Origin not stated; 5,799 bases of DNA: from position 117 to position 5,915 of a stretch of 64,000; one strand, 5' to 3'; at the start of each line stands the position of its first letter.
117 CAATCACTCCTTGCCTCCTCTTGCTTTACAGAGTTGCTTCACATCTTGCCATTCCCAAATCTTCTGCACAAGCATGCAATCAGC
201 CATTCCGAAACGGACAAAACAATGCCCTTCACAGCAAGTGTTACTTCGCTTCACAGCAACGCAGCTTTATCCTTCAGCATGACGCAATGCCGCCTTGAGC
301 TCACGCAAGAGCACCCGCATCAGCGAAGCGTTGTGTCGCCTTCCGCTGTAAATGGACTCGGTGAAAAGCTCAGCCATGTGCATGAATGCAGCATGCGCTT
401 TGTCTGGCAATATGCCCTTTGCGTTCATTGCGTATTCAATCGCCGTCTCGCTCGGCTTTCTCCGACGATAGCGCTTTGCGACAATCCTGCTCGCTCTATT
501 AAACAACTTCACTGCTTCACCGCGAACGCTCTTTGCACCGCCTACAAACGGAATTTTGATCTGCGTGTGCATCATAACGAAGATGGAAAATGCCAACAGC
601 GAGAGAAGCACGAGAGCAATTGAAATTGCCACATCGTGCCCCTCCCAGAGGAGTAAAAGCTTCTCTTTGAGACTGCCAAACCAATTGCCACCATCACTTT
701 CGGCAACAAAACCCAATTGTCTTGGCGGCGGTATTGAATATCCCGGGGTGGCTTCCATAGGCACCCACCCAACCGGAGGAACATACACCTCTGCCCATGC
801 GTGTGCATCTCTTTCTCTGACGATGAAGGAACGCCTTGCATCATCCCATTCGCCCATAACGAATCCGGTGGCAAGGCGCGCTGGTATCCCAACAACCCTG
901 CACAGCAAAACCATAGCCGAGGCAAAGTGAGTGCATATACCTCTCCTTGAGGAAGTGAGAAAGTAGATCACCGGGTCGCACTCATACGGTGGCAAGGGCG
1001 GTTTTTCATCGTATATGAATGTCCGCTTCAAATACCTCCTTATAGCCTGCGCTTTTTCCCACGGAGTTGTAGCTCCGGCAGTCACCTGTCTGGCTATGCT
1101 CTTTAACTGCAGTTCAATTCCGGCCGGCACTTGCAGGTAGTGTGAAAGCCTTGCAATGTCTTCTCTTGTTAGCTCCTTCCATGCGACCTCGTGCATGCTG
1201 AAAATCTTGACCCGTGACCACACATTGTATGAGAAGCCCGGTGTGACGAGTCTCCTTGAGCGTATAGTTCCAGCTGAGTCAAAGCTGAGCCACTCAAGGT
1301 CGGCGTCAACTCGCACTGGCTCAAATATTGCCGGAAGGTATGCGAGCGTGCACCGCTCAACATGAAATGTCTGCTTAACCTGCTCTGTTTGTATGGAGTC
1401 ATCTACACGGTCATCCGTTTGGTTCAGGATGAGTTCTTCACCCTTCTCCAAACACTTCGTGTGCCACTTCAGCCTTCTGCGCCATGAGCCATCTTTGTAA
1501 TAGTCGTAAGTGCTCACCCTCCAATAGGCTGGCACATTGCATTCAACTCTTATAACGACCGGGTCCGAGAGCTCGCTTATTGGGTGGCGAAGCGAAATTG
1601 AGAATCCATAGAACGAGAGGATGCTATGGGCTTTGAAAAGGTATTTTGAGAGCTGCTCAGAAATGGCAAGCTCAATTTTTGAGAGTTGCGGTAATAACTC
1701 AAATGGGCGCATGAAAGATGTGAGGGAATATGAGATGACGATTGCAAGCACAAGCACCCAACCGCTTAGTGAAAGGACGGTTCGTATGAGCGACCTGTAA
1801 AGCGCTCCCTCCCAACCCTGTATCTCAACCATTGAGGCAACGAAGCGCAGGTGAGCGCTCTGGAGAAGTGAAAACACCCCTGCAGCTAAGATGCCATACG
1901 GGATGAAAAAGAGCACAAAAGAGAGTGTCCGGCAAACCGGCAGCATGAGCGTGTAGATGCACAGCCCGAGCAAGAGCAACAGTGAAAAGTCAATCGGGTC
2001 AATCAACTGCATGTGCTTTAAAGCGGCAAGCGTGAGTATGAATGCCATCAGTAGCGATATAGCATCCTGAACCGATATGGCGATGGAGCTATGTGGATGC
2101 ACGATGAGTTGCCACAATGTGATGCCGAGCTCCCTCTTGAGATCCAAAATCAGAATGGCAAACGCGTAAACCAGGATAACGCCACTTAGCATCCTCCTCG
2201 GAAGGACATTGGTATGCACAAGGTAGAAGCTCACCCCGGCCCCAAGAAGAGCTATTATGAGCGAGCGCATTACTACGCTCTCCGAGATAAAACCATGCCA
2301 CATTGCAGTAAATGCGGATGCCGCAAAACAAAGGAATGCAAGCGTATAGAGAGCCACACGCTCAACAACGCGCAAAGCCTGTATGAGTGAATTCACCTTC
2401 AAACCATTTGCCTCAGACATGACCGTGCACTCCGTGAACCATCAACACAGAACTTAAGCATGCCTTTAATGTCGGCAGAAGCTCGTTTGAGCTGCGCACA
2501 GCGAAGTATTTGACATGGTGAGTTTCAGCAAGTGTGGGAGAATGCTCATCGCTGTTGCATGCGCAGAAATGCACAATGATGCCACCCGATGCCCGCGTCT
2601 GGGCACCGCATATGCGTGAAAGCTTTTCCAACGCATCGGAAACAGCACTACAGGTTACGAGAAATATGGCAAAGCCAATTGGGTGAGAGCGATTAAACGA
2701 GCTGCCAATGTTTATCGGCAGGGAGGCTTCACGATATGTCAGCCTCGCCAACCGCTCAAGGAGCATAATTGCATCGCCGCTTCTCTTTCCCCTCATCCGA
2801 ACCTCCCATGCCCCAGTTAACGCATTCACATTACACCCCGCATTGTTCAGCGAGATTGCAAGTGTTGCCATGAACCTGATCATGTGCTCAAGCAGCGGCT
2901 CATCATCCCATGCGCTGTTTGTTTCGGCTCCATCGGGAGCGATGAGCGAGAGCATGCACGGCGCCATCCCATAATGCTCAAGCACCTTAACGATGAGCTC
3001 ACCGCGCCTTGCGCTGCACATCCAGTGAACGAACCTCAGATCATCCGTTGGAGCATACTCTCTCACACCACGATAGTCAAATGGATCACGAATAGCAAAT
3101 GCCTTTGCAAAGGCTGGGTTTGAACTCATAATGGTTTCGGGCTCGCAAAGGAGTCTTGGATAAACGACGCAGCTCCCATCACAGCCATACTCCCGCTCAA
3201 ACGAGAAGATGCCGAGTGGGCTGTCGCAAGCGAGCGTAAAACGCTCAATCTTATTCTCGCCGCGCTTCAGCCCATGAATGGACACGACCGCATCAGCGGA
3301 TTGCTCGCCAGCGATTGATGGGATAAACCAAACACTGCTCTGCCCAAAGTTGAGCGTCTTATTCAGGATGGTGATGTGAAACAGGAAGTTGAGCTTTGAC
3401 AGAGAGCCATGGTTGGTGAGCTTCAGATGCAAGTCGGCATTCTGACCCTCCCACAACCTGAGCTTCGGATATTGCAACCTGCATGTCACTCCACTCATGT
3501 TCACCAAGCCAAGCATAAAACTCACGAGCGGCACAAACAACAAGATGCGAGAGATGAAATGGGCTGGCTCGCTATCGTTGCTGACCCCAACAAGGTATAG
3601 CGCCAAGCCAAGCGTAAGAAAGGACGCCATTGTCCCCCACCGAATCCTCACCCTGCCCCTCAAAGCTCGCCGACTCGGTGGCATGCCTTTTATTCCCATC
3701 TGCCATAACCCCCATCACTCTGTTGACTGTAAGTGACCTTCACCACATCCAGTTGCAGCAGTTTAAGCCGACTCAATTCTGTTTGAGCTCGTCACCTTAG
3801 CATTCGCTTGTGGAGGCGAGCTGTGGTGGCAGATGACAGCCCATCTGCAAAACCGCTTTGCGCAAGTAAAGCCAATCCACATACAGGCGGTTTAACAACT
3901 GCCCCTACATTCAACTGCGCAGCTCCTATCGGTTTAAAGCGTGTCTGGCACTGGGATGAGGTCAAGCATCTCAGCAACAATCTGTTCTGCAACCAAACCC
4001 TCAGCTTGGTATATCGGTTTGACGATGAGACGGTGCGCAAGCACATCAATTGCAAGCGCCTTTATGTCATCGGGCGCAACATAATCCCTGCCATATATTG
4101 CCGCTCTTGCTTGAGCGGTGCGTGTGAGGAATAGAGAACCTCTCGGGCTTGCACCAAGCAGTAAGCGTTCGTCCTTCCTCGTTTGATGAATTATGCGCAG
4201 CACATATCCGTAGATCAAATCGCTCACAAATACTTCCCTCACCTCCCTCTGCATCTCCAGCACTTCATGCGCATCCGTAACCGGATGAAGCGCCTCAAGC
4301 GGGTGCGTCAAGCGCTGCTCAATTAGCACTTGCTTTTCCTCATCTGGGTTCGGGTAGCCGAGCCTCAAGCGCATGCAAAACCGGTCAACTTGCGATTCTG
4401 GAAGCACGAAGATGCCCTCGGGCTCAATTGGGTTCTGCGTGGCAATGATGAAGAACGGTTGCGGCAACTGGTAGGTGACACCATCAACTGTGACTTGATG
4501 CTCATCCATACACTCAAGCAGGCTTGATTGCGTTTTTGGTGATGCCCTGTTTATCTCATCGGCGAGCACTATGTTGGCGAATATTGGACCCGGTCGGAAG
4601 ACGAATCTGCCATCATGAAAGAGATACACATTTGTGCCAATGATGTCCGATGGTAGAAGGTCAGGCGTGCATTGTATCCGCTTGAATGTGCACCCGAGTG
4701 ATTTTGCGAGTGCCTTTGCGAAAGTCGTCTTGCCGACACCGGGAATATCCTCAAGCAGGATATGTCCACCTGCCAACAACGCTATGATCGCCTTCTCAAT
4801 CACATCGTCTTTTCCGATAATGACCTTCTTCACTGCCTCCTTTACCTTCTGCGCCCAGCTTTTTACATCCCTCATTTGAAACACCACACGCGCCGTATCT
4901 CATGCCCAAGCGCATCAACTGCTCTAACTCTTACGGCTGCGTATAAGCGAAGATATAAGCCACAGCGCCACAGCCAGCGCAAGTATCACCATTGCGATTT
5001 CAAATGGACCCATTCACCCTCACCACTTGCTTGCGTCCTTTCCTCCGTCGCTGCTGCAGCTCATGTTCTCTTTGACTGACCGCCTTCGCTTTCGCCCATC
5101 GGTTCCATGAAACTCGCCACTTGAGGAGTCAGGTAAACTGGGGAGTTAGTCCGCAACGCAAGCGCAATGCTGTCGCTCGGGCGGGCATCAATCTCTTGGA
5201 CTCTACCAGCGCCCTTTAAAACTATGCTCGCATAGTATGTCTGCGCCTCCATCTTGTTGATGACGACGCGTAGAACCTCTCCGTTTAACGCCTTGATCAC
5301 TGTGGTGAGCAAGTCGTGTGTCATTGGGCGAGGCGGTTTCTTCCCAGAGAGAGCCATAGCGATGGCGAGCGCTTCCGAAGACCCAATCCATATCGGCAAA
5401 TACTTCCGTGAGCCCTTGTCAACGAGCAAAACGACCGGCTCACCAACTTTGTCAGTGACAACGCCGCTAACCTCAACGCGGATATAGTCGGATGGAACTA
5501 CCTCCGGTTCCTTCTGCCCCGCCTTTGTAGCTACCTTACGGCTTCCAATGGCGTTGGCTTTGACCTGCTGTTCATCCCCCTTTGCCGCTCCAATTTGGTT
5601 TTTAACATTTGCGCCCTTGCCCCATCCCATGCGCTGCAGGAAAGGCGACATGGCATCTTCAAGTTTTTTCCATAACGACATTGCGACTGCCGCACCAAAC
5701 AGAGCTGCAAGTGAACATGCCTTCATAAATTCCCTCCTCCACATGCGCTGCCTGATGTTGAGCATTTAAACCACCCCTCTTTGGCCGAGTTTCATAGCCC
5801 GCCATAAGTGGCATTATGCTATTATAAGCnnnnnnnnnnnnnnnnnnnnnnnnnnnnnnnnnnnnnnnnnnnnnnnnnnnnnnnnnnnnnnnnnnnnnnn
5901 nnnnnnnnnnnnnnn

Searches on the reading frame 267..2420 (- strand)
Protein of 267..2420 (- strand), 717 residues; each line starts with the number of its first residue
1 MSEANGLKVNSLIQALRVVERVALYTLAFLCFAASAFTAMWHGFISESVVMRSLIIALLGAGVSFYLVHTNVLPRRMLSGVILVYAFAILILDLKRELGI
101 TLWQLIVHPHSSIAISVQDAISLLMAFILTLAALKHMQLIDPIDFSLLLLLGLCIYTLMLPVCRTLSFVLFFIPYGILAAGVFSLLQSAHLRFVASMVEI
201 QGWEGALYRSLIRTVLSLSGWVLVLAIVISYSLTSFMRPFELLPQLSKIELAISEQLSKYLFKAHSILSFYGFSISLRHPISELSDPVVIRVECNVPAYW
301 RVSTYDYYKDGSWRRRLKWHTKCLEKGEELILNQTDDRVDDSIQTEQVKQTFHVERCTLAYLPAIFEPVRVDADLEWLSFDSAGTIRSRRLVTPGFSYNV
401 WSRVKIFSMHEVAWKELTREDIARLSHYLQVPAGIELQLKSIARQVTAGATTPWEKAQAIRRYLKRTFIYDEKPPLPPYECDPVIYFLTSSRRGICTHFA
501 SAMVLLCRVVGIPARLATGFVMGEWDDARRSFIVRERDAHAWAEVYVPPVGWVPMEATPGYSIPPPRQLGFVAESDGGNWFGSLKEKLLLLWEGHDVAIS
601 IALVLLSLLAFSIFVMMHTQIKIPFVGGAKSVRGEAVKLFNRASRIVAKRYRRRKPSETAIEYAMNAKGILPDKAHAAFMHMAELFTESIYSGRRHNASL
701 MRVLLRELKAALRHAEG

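Call 13: search_protein_families(library=pfam, proteins=[window:267-2420:-], max_evalue=0.001)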
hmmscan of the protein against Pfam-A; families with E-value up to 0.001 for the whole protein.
window:267-2420:- (717 aa): 3 families
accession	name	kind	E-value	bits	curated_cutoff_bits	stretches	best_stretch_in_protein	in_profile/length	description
PF01841.26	Transglut_core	-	9.1e-31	106.8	23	1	441-557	2-108/108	Transglutaminase-like superfamily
PF11992.13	TgpA_N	-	4.3e-10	39.5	30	1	285-403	217-327/333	TgpA N-terminal domain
PF13559.11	DUF4129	-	0.0003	21.2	24.8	1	642-706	4-66/69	Domain of unknown function (DUF4129)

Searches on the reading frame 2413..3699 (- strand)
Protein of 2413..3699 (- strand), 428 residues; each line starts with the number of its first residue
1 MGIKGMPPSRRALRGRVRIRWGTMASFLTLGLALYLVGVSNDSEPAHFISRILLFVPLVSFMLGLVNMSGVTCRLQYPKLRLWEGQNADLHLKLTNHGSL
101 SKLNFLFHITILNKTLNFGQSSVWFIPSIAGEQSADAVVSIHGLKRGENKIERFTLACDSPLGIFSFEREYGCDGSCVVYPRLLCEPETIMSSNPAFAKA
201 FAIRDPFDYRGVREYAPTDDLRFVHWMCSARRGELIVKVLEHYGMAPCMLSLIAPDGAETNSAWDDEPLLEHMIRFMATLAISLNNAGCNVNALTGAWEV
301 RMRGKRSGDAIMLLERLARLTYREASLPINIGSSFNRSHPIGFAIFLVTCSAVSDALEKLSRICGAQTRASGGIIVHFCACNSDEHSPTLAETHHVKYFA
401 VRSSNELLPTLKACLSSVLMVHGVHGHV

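Call 13: search_protein_families(library=pfam, proteins=[window:2413-3699:-], max_evalue=0.001)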
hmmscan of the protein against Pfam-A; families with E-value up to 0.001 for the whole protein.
window:2413-3699:- (428 aa): 1 family
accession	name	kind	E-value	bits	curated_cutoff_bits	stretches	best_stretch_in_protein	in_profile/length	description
PF01882.25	DUF58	-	0.00012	21.8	23.4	1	212-252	2-42/216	Protein of unknown function DUF58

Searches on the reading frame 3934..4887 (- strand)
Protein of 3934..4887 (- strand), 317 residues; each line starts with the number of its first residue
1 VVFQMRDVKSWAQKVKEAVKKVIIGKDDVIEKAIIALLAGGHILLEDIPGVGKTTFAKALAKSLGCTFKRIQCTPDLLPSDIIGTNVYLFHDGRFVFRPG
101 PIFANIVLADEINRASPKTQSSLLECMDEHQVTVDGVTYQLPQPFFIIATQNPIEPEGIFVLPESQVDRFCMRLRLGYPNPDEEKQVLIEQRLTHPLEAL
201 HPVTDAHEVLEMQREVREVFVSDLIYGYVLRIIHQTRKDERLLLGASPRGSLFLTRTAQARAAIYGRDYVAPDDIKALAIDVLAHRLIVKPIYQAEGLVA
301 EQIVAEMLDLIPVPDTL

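Call 13: search_protein_families(library=pfam, proteins=[window:3934-4887:-], max_evalue=0.001)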
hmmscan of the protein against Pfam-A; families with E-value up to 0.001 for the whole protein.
window:3934-4887:- (317 aa): 7 families
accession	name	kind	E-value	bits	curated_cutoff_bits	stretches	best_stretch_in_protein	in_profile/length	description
PF07726.17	AAA_3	-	3.5e-61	205.3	27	1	42-172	1-131/131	ATPase family associated with various cellular activities (AAA)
PF17863.7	AAA_lid_2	-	2.9e-23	81.8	22.7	1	235-306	2-73/74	AAA lid domain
PF07728.20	AAA_5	-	8.1e-14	52.2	22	1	45-170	4-139/139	AAA domain (dynein-related subfamily)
PF20030.5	bpMoxR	-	1.6e-11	44.1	27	1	14-189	5-179/205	MoxR domain in the MoxR-vWA-beta-propeller ternary systems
PF00004.35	AAA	-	2.5e-08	34.9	21.2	1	47-153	5-111/131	ATPase family associated with various cellular activities (AAA)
PF05496.18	RuvB_N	-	8.5e-05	22.8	27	1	40-131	33-112/159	Holliday junction DNA helicase RuvB P-loop domain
PF00493.29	MCM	-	0.00024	20.7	23.3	0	13-155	30-175/224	MCM P-loop domain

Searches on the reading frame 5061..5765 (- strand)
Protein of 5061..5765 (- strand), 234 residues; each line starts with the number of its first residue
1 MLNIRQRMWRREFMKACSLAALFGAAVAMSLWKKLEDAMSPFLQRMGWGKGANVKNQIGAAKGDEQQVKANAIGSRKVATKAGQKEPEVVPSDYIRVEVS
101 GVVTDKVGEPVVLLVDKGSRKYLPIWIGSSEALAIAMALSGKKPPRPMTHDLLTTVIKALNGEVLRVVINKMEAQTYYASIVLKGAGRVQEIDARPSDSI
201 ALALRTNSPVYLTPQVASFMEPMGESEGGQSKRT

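Call 13: search_protein_families(library=pfam, proteins=[window:5061-5765:-], max_evalue=0.001)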
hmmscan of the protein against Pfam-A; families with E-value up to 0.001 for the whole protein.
window:5061-5765:- (234 aa): 1 family
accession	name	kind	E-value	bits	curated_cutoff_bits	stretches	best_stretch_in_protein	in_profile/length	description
PF02577.19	BFN_dom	-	2.7e-38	130.7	27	1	112-217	1-104/112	Bifunctional nuclease domain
